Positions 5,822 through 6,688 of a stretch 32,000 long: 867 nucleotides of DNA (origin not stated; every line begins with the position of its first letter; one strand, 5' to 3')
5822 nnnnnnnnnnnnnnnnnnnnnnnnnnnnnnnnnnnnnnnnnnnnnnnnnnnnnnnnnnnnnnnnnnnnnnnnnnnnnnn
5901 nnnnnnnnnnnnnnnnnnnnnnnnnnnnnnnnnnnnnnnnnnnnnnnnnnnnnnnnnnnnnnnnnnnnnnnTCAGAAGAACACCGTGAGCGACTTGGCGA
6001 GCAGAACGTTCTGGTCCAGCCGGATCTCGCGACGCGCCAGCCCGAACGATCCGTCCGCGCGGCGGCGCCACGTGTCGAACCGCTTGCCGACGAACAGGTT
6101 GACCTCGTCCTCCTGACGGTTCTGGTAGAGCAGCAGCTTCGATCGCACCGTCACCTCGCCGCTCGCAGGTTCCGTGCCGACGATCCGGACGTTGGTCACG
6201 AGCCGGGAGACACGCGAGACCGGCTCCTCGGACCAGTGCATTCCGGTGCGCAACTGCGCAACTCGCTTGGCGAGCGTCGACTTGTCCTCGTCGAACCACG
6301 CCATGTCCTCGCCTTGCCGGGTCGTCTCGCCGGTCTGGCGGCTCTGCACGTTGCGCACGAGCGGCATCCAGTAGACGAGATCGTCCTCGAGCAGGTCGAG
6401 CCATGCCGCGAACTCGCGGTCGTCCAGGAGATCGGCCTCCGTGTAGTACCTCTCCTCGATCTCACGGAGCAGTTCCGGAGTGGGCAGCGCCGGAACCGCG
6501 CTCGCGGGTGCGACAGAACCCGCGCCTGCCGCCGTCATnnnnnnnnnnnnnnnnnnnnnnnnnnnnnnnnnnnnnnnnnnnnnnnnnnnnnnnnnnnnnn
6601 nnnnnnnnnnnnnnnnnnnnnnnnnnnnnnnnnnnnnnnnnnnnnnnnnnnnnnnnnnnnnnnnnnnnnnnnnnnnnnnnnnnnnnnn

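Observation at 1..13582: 14-gene coupled operon mixing UbiD/UbiX, a Rieske dioxygenase and sugar-acid-type enzymes: candidate undescribed catabolic pathway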

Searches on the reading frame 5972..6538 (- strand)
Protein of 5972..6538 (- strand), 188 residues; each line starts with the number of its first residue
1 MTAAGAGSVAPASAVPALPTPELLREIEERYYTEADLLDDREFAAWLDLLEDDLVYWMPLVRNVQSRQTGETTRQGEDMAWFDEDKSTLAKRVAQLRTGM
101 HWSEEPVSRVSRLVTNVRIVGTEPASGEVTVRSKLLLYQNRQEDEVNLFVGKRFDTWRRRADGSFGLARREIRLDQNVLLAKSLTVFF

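Call 11: search_protein_families(library=pfam, proteins=[window:5972-6538:-])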
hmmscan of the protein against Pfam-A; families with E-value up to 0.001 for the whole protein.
window:5972-6538:- (188 aa): 1 family
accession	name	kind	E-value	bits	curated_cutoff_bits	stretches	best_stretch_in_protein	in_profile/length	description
PF00866.24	Ring_hydroxyl_B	-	9.6e-41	139.6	27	1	34-179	2-142/144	Ring hydroxylating beta subunit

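Call 12: search_protein_families(library=ncbifam, proteins=[window:5972-6538:-])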
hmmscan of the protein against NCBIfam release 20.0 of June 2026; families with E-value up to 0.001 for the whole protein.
window:5972-6538:- (188 aa): 4 families
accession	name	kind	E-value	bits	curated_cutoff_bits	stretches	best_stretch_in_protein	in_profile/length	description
NF007479.0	PRK10069.1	subfamily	1e-57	195.2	145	1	20-188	17-185/185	3-phenylpropionate/cinnamic acid dioxygenase subunit beta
NF042947.1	3PPDioc_HcaF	equivalog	2.9e-42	144.5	230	1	22-188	7-172/172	3-phenylpropionate/cinnamic acid dioxygenase subunit beta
TIGR03231.1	anthran_1_2_B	equivalog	8.4e-11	42.3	213.5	1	28-174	2-141/155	anthranilate 1,2-dioxygenase small subunit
TIGR03232.1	benzo_1_2_benB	equivalog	2.8e-10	40.3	225.55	1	28-153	2-121/155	benzoate 1,2-dioxygenase small subunit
